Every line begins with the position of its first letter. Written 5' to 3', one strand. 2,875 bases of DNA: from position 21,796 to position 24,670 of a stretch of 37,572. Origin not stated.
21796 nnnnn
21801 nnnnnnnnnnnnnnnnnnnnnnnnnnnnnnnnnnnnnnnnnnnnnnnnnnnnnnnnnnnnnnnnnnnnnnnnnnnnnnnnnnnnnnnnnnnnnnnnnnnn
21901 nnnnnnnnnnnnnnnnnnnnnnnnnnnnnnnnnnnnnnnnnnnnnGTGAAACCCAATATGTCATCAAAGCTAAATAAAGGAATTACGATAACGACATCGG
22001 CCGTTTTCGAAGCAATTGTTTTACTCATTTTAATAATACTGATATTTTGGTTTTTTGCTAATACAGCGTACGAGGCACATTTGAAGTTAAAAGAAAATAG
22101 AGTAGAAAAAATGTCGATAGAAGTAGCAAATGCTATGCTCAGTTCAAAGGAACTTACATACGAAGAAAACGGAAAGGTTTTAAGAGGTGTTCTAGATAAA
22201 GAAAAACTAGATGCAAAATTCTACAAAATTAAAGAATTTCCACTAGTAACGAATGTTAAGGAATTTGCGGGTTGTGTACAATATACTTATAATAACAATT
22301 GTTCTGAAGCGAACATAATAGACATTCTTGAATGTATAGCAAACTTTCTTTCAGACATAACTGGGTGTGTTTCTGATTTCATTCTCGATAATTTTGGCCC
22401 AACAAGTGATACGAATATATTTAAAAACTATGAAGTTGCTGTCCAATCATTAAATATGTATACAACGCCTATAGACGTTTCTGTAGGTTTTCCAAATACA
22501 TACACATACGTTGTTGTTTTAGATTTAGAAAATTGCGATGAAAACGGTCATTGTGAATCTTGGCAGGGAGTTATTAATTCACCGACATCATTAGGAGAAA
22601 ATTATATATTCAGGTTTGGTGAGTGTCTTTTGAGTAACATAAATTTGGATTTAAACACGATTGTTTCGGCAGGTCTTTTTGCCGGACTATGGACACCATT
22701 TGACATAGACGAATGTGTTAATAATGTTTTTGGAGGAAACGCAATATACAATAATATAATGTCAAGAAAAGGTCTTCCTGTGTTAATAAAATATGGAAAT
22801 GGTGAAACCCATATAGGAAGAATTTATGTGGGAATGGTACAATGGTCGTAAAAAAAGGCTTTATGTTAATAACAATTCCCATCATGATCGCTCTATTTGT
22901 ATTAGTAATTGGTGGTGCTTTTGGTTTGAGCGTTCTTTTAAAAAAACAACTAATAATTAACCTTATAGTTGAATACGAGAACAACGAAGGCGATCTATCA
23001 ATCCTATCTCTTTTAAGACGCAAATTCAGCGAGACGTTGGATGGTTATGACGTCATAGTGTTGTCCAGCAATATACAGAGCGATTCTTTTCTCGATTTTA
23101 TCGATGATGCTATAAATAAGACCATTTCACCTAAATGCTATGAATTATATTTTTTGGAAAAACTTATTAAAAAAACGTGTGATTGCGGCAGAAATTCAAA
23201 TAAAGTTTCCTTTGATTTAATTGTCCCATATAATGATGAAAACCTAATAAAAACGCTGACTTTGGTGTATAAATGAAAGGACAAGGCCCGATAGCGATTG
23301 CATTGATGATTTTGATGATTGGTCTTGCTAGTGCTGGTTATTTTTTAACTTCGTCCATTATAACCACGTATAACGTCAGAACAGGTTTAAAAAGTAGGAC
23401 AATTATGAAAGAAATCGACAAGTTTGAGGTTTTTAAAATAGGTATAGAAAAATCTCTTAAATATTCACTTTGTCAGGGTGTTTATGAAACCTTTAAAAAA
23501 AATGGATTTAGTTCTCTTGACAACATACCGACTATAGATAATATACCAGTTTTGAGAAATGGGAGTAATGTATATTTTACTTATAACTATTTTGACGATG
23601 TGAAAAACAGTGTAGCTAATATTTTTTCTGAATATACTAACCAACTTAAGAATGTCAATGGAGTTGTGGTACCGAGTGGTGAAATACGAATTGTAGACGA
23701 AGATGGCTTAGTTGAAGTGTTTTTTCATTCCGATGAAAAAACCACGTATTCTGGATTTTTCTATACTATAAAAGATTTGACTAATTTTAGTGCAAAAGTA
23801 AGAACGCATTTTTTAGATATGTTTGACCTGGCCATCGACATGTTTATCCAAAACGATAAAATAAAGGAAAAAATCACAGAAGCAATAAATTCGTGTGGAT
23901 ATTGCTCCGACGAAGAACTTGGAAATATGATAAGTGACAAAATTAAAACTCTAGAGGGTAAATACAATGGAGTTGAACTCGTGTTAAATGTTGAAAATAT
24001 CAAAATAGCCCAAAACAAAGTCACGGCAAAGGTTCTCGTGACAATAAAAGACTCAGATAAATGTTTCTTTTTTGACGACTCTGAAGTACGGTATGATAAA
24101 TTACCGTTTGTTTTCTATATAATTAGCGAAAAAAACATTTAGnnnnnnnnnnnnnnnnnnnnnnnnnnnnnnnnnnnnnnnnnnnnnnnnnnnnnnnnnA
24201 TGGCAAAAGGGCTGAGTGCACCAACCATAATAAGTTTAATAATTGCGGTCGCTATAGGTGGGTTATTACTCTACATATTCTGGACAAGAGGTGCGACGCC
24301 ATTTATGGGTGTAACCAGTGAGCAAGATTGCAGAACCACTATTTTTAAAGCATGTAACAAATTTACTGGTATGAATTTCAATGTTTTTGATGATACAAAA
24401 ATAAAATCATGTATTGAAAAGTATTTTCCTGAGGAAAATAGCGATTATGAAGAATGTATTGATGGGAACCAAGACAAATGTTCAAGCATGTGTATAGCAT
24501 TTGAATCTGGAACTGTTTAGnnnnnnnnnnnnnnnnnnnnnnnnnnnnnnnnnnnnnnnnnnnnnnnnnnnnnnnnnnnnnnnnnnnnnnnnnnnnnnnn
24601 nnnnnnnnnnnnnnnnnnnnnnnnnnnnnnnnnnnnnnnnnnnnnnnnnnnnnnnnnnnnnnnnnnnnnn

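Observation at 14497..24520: Non-canonical archaeal type IV pilus-like operon: oversized ATPase, platform protein, two micro-ORFs and eight leader-bearing, mostly Cys-rich substrates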

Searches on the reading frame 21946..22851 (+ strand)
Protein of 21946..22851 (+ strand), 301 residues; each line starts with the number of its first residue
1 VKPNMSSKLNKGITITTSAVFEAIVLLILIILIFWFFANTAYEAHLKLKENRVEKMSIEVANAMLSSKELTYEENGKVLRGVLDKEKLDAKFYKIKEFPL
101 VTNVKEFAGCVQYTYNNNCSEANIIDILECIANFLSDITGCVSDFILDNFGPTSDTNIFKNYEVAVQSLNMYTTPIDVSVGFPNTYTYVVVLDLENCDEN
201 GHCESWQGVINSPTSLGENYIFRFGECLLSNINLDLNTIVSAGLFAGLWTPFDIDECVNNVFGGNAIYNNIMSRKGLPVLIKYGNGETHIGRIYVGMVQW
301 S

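Call 6: search_protein_families(library=pfam, max_evalue=1, proteins=[window:21946-22851:+])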
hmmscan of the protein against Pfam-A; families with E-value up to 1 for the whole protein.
window:21946-22851:+ (301 aa): 0 families

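Call 7: search_protein_families(library=ncbifam, max_evalue=1, proteins=[window:21946-22851:+])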
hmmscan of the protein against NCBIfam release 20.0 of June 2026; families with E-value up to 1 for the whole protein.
window:21946-22851:+ (301 aa): 0 families

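Call 57: find_homologous_proteins(query=window:21958-22848:+, max_evalue=0.001)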
Query window:21958-22848:+ (297 aa): 1 proteins with E <= 0.001 among 947 candidates.
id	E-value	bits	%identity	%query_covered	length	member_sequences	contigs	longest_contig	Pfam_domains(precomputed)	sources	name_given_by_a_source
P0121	3.0e-196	668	100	100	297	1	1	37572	-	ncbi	-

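Call 91: search_solved_structures(query=window:21958-22848:+, max_evalue=10)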
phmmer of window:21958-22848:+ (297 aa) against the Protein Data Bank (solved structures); distinct sequences matched with E-value up to 10: 2.
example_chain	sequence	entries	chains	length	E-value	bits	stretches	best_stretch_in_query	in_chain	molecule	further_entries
4y7m_C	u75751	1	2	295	1.1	11.7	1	245-288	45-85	Type VI secretion protein IcmF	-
4imp_A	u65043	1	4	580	2.1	10.7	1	198-248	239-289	Polyketide synthase extender modules 3-4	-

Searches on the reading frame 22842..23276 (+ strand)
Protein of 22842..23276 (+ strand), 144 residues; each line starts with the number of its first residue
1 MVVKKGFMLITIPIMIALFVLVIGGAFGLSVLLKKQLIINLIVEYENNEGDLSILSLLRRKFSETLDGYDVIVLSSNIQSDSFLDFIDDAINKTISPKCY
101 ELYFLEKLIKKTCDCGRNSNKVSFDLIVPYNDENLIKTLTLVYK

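Call 6: search_protein_families(library=pfam, max_evalue=1, proteins=[window:22842-23276:+])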
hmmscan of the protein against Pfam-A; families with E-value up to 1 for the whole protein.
window:22842-23276:+ (144 aa): 0 families

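Call 7: search_protein_families(library=ncbifam, max_evalue=1, proteins=[window:22842-23276:+])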
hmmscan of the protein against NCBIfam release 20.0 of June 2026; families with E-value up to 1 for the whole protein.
window:22842-23276:+ (144 aa): 1 family
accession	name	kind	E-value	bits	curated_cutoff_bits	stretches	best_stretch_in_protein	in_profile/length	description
NF041408.1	XopAU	subfamily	0.25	10.8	450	1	49-118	153-222/498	XopAU family type III secretion system effector serine/threonine kinase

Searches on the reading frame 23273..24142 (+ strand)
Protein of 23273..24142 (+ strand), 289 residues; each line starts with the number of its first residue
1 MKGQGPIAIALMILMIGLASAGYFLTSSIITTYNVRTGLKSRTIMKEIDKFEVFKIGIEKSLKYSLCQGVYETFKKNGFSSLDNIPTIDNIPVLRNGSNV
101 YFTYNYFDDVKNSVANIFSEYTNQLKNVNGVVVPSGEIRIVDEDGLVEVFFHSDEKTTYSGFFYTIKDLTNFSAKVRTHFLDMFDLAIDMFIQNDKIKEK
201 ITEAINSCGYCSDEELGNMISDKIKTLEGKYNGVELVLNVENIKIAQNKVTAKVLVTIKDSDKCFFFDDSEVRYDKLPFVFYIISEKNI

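Call 6: search_protein_families(library=pfam, max_evalue=1, proteins=[window:23273-24142:+])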
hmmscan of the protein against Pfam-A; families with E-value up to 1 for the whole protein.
window:23273-24142:+ (289 aa): 0 families

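Call 7: search_protein_families(library=ncbifam, max_evalue=1, proteins=[window:23273-24142:+])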
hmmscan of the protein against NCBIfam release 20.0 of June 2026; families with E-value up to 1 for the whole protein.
window:23273-24142:+ (289 aa): 0 families

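Call 92: search_solved_structures(query=window:23273-24139:+, max_evalue=10)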
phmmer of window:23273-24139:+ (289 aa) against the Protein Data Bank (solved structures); distinct sequences matched with E-value up to 10: 0.

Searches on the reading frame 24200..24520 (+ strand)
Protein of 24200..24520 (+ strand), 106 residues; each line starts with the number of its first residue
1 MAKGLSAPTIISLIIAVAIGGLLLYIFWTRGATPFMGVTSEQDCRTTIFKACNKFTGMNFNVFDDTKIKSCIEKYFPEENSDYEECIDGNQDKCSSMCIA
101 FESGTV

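Call 6: search_protein_families(library=pfam, max_evalue=1, proteins=[window:24200-24520:+])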
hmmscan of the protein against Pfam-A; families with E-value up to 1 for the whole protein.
window:24200-24520:+ (106 aa): 1 family
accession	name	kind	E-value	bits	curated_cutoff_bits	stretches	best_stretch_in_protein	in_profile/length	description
PF03589.19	Antiterm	-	0.064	13.8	26.7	1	47-82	27-62/87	Antitermination protein Q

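Call 7: search_protein_families(library=ncbifam, max_evalue=1, proteins=[window:24200-24520:+])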
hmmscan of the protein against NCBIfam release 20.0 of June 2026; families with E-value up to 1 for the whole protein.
window:24200-24520:+ (106 aa): 0 families

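Call 63: search_protein_representatives(protein=window:24200-24517:+)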
Query: 106 residues. Proteins with E-value up to 0.001 (for the whole library): 31; up to 1e-10: 5; up to 1e-30: 1. The best 31 are listed.
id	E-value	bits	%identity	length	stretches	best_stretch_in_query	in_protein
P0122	6.7e-67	238.2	100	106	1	1-106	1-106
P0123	4.1e-12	62.1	38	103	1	3-101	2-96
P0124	1.1e-11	60.8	35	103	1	3-102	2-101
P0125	2.6e-11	59.6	39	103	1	1-103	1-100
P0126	5.2e-11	58.6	38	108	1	3-101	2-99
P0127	3.1e-10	56.1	37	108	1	2-103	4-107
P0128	4.5e-09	52.4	46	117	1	3-58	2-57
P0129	1.6e-08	50.6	40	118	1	2-72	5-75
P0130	1.6e-08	50.6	33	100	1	3-103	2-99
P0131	2.3e-08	50.1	34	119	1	3-97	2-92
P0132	3.2e-08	49.6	38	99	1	3-101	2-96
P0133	5.5e-08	48.9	25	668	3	49-104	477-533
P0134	5.7e-08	48.8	34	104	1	3-99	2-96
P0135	1.2e-07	47.8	40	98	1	1-53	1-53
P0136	1.7e-07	47.3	46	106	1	2-72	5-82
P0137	1.8e-07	47.3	45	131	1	3-98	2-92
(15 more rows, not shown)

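Call 67: list_cluster_members(proteins=[P0123, P0125, P0128, P0131, P0137, P0133])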
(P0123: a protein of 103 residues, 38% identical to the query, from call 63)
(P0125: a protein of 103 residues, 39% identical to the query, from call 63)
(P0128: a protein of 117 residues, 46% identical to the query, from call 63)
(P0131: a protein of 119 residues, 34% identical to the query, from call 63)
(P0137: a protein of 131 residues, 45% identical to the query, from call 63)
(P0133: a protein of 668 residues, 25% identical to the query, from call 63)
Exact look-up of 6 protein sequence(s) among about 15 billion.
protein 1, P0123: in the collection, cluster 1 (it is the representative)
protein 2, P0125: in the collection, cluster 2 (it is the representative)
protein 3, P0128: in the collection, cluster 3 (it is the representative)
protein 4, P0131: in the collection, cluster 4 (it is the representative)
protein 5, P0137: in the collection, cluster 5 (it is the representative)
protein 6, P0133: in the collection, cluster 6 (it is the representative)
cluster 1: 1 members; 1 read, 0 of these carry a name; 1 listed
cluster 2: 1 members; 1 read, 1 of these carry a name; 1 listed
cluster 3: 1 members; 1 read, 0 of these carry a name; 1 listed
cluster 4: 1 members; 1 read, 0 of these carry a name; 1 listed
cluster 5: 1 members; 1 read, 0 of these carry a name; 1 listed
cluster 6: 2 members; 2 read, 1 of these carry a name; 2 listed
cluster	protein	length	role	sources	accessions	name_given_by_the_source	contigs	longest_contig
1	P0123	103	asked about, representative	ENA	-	-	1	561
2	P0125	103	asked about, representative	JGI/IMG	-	hypothetical protein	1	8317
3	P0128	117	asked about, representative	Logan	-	-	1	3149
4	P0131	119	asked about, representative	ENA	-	-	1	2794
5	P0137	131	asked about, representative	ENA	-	-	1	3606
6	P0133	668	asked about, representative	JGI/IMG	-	mannosyltransferase OCH1-like enzyme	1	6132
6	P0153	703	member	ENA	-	-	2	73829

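Call 72: predict_structure(alignment_id=A6)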
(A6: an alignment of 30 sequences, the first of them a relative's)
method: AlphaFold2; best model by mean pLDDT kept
length: 106 residues; sequences in the alignment: 30
mean_pLDDT: 80.7   pTM: 0.51
mean pLDDT of the five models: 80.7, 77.6, 77.5, 76.8, 76.2
residues with pLDDT >= 90: 19; 70-90: 69; 50-70: 18; < 50: 0
segments of 3 or more residues with pLDDT < 50: none
pLDDT, mean of each block of 10 residues (from residue 1): 77 94 82 58 87 80 79 76 85 89 81
secondary structure, 60 per line:
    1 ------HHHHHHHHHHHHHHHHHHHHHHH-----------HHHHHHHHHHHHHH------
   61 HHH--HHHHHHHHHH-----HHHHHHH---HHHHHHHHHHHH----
elements in order: H7-29 H41-54 H66-75 H81-87 H91-102

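Call 75: fold_search(model_id=the predicted structure, library=pdb)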
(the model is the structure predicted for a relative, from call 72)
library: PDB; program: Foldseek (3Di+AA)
matches with E <= 10: 6; with E <= 0.001: 0
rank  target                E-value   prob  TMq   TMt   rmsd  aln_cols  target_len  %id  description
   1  5jnm                  5.8e+00  0.04  0.20  0.07  13.2        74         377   14  Crystal structure of MtlD from Staphylococcus aureus at 1.7-Angstrom resolution (released 2017-11-08)
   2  4yca_A                5.8e+00  0.02  0.15  0.08  12.2        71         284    4  Evidence of Kinetic Cooperativity in dimeric Ketopantoate Reductase from Staphylococcus aureus (released 2015-03-11)
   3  7dfp_A                7.3e+00  0.12  0.44  0.16  11.8       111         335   10  Human dopamine D2 receptor in complex with spiperone (released 2020-12-30)
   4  2waf                  7.7e+00  0.03  0.18  0.04  12.0        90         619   16  PENICILLIN-BINDING PROTEIN 2B (PBP-2B) FROM STREPTOCOCCUS PNEUMONIAE (STRAIN R6) (released 2009-02-24)
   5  9ghd_V                9.2e+00  0.04  0.26  0.16   6.1        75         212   15  Escherichia coli 70S ribosome in complex with Staphylococcus aureus FusB-EF-G (FusB-EF-G-70S*) (released 2025-03-26)
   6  9ghf_V                9.7e+00  0.05  0.28  0.18   6.1        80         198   15  Staphylococcus aureus FusB bound to the large subunit of the Escherichia coli 70S ribosome (FusB-70S:LSU) (released 2025-03-26)

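Call 90: search_solved_structures(query=A6, max_evalue=10)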
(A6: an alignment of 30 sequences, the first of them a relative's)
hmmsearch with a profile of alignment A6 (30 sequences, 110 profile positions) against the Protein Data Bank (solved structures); distinct sequences matched with E-value up to 10: 1.
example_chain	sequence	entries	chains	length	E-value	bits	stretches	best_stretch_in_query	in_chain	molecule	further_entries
3hd7_A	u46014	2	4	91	9.7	9.9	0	3-26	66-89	Vesicle-associated membrane protein 2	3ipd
